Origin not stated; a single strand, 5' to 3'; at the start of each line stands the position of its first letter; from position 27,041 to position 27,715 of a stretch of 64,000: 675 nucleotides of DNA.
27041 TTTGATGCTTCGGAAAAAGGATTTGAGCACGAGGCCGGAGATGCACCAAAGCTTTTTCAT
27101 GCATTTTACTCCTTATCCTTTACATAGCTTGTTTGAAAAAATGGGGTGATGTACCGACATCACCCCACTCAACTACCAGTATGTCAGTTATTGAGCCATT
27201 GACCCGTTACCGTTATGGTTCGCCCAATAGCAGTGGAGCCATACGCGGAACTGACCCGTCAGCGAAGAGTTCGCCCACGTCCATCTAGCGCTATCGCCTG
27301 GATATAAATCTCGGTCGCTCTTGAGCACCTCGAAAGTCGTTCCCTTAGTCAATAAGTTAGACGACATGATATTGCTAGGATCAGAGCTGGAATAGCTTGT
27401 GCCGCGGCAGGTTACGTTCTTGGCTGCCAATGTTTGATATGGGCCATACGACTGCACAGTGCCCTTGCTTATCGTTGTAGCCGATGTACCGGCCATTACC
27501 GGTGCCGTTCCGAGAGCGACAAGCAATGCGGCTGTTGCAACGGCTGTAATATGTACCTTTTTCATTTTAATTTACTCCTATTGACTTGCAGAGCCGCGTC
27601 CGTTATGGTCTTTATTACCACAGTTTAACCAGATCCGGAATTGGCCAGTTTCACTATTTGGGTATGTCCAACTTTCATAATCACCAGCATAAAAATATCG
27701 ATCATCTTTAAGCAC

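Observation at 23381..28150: Bacteriocin-like locus: two paralogous small secreted proteins + internal terminator + large membrane protein + ABC ATPase + 6-TM protein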

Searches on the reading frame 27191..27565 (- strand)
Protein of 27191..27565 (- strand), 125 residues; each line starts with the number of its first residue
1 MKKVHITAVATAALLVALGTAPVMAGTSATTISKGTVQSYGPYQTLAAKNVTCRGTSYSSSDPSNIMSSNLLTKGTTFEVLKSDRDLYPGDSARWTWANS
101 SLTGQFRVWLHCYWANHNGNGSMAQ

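Call 5: search_protein_families(library=pfam, proteins=[window:27191-27565:-], max_evalue=1)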
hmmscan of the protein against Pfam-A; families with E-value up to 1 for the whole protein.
window:27191-27565:- (125 aa): 1 family
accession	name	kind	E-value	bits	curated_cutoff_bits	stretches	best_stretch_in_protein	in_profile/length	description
PF06097.16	DUF945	-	0.23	10.9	26.8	1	1-52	1-52/460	Bacterial protein of unknown function (DUF945)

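Call 6: search_protein_families(library=ncbifam, proteins=[window:27191-27565:-], max_evalue=1)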
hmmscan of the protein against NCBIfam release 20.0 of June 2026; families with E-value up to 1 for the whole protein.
window:27191-27565:- (125 aa): 1 family
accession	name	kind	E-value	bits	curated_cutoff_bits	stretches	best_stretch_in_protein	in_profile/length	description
NF053833.1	Rv1352_Rv1906c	domain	0.02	15.2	25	1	32-96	13-74/76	Rv1352/Rv1906c domain-containing protein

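Call 9: find_homologous_proteins(query=window:27191-27565:-, max_evalue=0.01)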
Query window:27191-27565:- (125 aa): 4 proteins with E <= 0.01 among 33 candidates.
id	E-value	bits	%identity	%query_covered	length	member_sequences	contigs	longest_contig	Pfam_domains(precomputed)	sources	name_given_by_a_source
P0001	3.9e-77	274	100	100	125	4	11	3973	-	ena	-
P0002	1.4e-35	140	58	99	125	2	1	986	-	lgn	-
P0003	3.5e-35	139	58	99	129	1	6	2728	-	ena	-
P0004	2.9e-33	133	56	98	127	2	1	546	-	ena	-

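Call 13: find_encoding_contigs(protein=P0001, flank=10000, max_places=10)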
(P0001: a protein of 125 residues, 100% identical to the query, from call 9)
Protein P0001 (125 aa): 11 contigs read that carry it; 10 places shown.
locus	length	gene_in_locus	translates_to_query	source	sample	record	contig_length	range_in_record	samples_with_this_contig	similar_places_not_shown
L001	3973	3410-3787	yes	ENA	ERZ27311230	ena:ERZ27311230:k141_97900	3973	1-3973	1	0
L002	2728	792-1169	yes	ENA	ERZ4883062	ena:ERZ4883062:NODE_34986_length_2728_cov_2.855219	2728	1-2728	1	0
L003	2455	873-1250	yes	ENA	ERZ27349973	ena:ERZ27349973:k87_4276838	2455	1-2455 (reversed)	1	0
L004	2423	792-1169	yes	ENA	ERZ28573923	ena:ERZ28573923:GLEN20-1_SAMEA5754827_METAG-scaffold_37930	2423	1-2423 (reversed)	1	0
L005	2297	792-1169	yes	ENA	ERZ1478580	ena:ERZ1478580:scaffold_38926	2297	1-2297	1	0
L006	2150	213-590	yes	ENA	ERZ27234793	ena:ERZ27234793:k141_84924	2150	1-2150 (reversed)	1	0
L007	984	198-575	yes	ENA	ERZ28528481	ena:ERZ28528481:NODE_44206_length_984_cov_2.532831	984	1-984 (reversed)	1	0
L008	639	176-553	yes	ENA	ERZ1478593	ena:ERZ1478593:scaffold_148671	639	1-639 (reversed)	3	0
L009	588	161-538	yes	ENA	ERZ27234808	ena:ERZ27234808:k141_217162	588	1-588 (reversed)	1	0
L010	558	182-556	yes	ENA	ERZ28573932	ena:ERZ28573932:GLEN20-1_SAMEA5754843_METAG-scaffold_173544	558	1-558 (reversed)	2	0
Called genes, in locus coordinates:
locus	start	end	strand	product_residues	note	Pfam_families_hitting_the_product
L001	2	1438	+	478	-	?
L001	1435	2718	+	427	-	-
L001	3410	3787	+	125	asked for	-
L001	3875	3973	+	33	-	?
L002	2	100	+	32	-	?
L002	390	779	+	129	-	-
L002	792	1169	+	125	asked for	-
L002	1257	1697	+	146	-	-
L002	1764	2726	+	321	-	?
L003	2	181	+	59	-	?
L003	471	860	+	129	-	-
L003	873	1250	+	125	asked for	-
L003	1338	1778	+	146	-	-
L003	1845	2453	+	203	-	?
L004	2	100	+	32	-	?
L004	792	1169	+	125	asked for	-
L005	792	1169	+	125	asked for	-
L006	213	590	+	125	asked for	-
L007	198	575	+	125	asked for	-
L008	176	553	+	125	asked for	-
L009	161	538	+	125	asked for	-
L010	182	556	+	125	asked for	?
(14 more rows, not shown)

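Call 14: find_encoding_contigs(protein=P0004, flank=10000, max_places=10)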
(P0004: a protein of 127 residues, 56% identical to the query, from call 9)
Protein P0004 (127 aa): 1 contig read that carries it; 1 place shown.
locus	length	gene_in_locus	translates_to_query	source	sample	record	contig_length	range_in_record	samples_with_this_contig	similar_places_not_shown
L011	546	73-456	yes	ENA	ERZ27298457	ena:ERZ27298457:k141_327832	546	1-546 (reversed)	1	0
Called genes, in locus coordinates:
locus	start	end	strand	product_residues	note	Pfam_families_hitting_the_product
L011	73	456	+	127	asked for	-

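Call 15: find_encoding_contigs(protein=P0002, flank=10000, max_places=10)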
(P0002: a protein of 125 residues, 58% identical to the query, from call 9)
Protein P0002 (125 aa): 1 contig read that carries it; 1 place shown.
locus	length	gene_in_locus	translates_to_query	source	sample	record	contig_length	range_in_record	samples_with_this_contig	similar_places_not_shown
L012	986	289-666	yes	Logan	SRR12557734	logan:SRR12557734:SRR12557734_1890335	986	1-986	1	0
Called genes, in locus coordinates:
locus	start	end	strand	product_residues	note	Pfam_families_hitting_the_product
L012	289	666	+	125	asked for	-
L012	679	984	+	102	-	?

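Call 29: find_homologous_proteins(query=A3, max_evalue=0.001)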
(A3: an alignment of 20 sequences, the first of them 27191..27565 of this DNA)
Query A3 (20 sequences) (125 aa, profile of the alignment): 11 proteins with E <= 0.001 among 7865 candidates.
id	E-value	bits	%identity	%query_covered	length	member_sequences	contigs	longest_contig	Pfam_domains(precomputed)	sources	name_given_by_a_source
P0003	1.6e-41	159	58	99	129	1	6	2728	-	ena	-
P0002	9.7e-41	157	58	99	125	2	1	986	-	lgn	-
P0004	5.3e-39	151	56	98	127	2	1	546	-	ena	-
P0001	2.5e-36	142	100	100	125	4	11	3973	-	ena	-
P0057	6.1e-35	138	23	96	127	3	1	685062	-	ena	-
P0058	1.3e-34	137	25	96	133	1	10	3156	-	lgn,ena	-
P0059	7.3e-34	134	27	99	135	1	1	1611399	-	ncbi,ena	-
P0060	2.0e-31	126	38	10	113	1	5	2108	-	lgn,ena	-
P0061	2.2e-31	126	22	42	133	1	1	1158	-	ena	-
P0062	8.7e-31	124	25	96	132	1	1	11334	-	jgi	-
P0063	1.9e-27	114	27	44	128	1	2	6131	-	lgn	-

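Call 34: search_solved_structures(query=A4, max_evalue=10)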
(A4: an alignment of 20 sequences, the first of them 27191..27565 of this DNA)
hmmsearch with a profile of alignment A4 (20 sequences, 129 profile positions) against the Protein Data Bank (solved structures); distinct sequences matched with E-value up to 10: 2.
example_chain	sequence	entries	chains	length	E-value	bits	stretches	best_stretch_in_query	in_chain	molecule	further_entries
4p47_A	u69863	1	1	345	0.83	12.7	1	3-46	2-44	TRAP dicarboxylate transporter, DctP subunit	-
2aan_A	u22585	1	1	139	1.1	12.2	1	57-111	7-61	auracyanin A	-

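Call 40: predict_structure(alignment_id=A4)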
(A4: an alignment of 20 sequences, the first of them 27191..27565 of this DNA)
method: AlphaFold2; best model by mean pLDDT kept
length: 125 residues; sequences in the alignment: 20
mean_pLDDT: 88.5   pTM: 0.75
mean pLDDT of the five models: 88.5, 87.9, 87.9, 87.3, 86.9
residues with pLDDT >= 90: 96; 70-90: 5; 50-70: 23; < 50: 1
segments of 3 or more residues with pLDDT < 50: none
pLDDT, mean of each block of 10 residues (from residue 1): 55 57 80 98 95 98 95 94 98 96 95 97 97
secondary structure, 60 per line:
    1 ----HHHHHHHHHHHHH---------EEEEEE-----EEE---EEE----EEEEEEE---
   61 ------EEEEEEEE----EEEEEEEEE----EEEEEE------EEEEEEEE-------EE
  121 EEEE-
elements in order: H5-17 E27-32 E38-40 E44-46 E51-57 E67-74 E79-87 E92-97 E104-111 E119-124

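Call 42: fold_search(model_id=the predicted structure, library=pdb)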
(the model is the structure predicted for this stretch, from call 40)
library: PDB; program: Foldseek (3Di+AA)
matches with E <= 10: 1574; with E <= 0.001: 2
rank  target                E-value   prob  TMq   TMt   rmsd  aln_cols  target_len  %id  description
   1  3x0t_A                8.3e-04  1.00  0.47  0.51   4.6       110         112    4  Crystal structure of PirA (released 2015-08-26)
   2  1pm4_A                8.8e-04  1.00  0.43  0.46   5.1       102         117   14  Crystal structure of Yersinia pseudotuberculosis-derived mitogen (YPM) (released 2004-01-27)
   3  7fcn_A                1.4e-03  1.00  0.56  0.67   3.6       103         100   10  Crystal strcture of PirA insecticidal protein from Photorhabdus akhurstii (released 2022-07-20)
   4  8xmz_A                1.8e-03  1.00  0.38  0.35  10.8       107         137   14  Crystal structure of a novel porphyran-binding carbohydrate binding module (released 2024-01-17)
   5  9i0y_a                1.9e-03  1.00  0.46  0.49   4.9       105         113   11  Recombinant Ena2A fibers (released 2025-03-12)
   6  9i0y_0                2.0e-03  1.00  0.46  0.49   4.9       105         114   11  Recombinant Ena2A fibers (released 2025-03-12)
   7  7a02_A                2.2e-03  1.00  0.48  0.52   4.4       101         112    9  Bacillus endospore appendages form a novel family of disulfide-linked pili (released 2021-04-28)
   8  9ues_B                2.3e-03  1.00  0.50  0.18   4.0       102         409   11  Crystal structure of an inactive TKSP mutant in complex with the TKS propeptide (released 2026-02-18)
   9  3x0t_B                2.5e-03  1.00  0.46  0.52   4.3       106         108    4  Crystal structure of PirA (released 2015-08-26)
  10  7cz6                  2.5e-03  0.99  0.38  0.37   6.2       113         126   12  Protrusion structure of Omono River virus (released 2021-03-03)
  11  3afg_B                2.6e-03  1.00  0.52  0.16   3.7       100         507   10  Crystal structure of ProN-Tk-SP from Thermococcus kodakaraensis (released 2010-08-04)
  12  3afg_A                2.9e-03  1.00  0.54  0.16   3.7       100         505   10  Crystal structure of ProN-Tk-SP from Thermococcus kodakaraensis (released 2010-08-04)
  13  8a28_A                2.9e-03  1.00  0.37  0.17   5.5       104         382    7  Structure of the astacin zymogen of LAST-MAM from Limulus polyphemus (released 2022-10-19)
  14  7vrp_I                2.9e-03  1.00  0.40  0.16   6.5       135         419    9  Structure of infectious bursal disease virus Gx strain (released 2022-03-30)
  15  2df7_F                4.1e-03  0.97  0.36  0.15   8.8       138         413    9  Crystal structure of infectious bursal disease virus VP2 subviral particle (released 2006-06-27)
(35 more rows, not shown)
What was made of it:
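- Closest known: Small secreted jelly-roll proteins. Same: The best TM-scores are 0.5-0.67 (call 42).
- The jelly-roll matches are generic (TM 0.45-0.67 to PirA, YPM, Ena, CBM and GOLD domains; call 42). Jelly-roll matches include fibre subunits (Ena) and carbohydrate- or lipid-binding modules (call 42). The fold and size differ (call 42).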

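Call 54: find_encoding_contigs(protein=P0062, flank=6000, max_places=3)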
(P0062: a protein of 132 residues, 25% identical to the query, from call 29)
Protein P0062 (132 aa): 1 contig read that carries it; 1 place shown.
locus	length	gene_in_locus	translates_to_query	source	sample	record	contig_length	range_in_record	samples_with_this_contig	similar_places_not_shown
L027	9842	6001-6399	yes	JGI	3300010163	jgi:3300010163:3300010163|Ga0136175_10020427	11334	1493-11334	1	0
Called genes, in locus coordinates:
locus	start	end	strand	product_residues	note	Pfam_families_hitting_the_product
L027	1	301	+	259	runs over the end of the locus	PF04203:Sortase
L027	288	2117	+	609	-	PF01551:Peptidase_M23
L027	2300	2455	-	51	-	-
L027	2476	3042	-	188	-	PF04647:AgrB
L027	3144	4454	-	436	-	PF14501:HATPase_c_5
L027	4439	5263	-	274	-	PF00072:Response_reg, PF04397:LytTR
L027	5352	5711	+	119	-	PF13560:HTH_31, PF12844:HTH_19, PF01381:HTH_3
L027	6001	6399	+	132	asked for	-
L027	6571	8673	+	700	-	-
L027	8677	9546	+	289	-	PF00005:ABC_tran, PF13304:AAA_21 (faint)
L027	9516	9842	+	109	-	?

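Call 55: find_encoding_contigs(protein=P0063, flank=6000, max_places=3)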
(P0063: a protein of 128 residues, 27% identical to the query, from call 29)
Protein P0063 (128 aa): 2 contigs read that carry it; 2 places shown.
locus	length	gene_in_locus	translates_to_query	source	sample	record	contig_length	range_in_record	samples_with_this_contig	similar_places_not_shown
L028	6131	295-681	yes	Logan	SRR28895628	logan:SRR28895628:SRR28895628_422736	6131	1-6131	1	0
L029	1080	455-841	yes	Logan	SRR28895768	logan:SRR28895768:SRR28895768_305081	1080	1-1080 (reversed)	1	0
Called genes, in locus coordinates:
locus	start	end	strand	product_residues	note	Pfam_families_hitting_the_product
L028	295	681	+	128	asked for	-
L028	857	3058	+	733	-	-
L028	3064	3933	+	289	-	PF13476:AAA_23 (weak), PF00005:ABC_tran, PF13304:AAA_21 (weak)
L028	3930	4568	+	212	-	-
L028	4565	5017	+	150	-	PF10502:Peptidase_S26, PF00717:Peptidase_S24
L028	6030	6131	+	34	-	?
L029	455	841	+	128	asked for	-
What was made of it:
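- One locus carries a signal peptidase I gene in the operon (L028, call 55).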

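Call 56: find_encoding_contigs(protein=P0058, flank=6000, max_places=4)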
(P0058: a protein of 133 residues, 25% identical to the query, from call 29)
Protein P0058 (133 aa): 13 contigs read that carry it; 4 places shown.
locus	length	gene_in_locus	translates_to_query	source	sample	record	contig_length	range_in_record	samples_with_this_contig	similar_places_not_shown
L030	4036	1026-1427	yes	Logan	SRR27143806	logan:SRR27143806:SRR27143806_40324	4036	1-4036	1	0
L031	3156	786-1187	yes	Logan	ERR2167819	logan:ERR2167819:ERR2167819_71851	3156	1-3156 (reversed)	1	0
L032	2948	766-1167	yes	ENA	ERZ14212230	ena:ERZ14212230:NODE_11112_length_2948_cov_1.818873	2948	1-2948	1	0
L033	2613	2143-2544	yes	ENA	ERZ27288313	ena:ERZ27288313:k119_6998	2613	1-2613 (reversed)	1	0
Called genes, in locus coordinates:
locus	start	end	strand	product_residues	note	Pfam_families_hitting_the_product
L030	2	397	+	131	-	?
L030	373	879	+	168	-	-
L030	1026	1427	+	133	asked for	-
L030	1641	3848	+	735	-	-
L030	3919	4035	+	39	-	?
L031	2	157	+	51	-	?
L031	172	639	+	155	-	-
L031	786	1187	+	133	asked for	-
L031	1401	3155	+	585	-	?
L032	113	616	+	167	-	-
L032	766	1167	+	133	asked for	-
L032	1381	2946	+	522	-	?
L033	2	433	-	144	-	?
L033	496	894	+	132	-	-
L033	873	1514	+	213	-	PF04545:Sigma70_r4 (faint), PF07022:Phage_CI_repr (faint), PF12844:HTH_19, PF13384:HTH_23 (faint), PF01381:HTH_3, PF13560:HTH_31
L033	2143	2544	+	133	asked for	-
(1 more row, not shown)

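Call 64: fold_search(model_id=the predicted structure, library=viral)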
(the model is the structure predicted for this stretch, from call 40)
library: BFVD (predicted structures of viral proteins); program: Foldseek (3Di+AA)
matches with E <= 10: 1831; with E <= 0.001: 35
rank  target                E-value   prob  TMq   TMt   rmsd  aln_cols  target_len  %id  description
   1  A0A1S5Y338            2.0e-05  1.00  0.54  0.57   3.6       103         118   12  Uncharacterized protein [uncultured archaeal virus]
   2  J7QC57                6.6e-05  1.00  0.56  0.50   4.3       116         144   13  Uncharacterized protein [Alphaspiravirus yamagawaense]
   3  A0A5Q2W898            1.9e-04  1.00  0.56  0.50   3.0       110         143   12  (no name in the UniProt tables at hand)
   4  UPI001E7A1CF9         2.0e-04  1.00  0.54  0.59   4.5       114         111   14  (no name look-up for this kind of identifier)
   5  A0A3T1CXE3            2.1e-04  1.00  0.60  0.36   3.8       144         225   10  Uncharacterized protein [Acanthamoeba castellanii medusavirus J1]
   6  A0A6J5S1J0            2.6e-04  1.00  0.42  0.19   6.0       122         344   10  Uncharacterized protein [uncultured Caudovirales phage]
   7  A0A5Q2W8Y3            3.0e-04  1.00  0.56  0.57   7.3       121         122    6  (no name in the UniProt tables at hand)
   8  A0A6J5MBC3            3.4e-04  1.00  0.56  0.48   3.8       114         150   10  Uncharacterized protein [uncultured Caudovirales phage]
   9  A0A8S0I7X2            4.0e-04  1.00  0.44  0.22   6.8       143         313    9  (no name in the UniProt tables at hand)
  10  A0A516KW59            4.4e-04  1.00  0.59  0.70   3.1       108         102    9  (no name in the UniProt tables at hand)
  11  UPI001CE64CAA         4.4e-04  1.00  0.53  0.11   4.5       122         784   12  (no name look-up for this kind of identifier)
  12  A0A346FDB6            4.7e-04  1.00  0.53  0.31   4.3       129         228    9  Uncharacterized protein [Sphingomonas phage Scott]
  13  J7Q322                4.7e-04  1.00  0.50  0.38   6.7       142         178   13  Uncharacterized protein [Alphaspiravirus yamagawaense]
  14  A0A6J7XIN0            5.2e-04  1.00  0.53  0.19   3.3       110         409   14  Uncharacterized protein [uncultured Caudovirales phage]
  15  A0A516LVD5            5.2e-04  1.00  0.51  0.29   6.1       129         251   10  (no name in the UniProt tables at hand)
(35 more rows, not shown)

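Call 74: search_protein_families(library=pfam, alignment_id=A4, max_evalue=1)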
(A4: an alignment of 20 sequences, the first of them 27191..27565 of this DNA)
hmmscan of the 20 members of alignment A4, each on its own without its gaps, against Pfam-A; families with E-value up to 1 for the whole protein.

A. member 1, window:27191-27565:- (125 aa): 1 family
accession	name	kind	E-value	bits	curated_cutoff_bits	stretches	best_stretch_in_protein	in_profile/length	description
PF06097.16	DUF945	-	0.23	10.9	26.8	1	1-52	1-52/460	Bacterial protein of unknown function (DUF945)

B. families by the number of members that match (of 20 scanned): 11 families
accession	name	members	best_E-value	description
PF21827.1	New_glue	3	0.018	New glue protein family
PF05498.16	RALF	2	0.035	Rapid ALkalinization Factor (RALF)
PF22758.2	Phage_cement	1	0.0046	Structural cement protein (E217 gp24/Pam3 gp6)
PF20130.4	DUF6520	1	0.0074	Family of unknown function (DUF6520)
PF13786.12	DUF4179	1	0.033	Domain of unknown function (DUF4179)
PF17328.7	DUF5366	1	0.081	Family of unknown function (DUF5366)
PF12421.14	Ig_GpJ_C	1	0.098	Tip attachment protein J, C-terminal receptor binding domain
PF11837.13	INV_N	1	0.13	Beta-fructofuranosidase, N-terminal domain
PF14721.12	AIF_C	1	0.18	Apoptosis-inducing factor, mitochondrion-associated, C-term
PF06097.16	DUF945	1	0.23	Bacterial protein of unknown function (DUF945)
PF11026.13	DUF2721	1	0.33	Protein of unknown function (DUF2721)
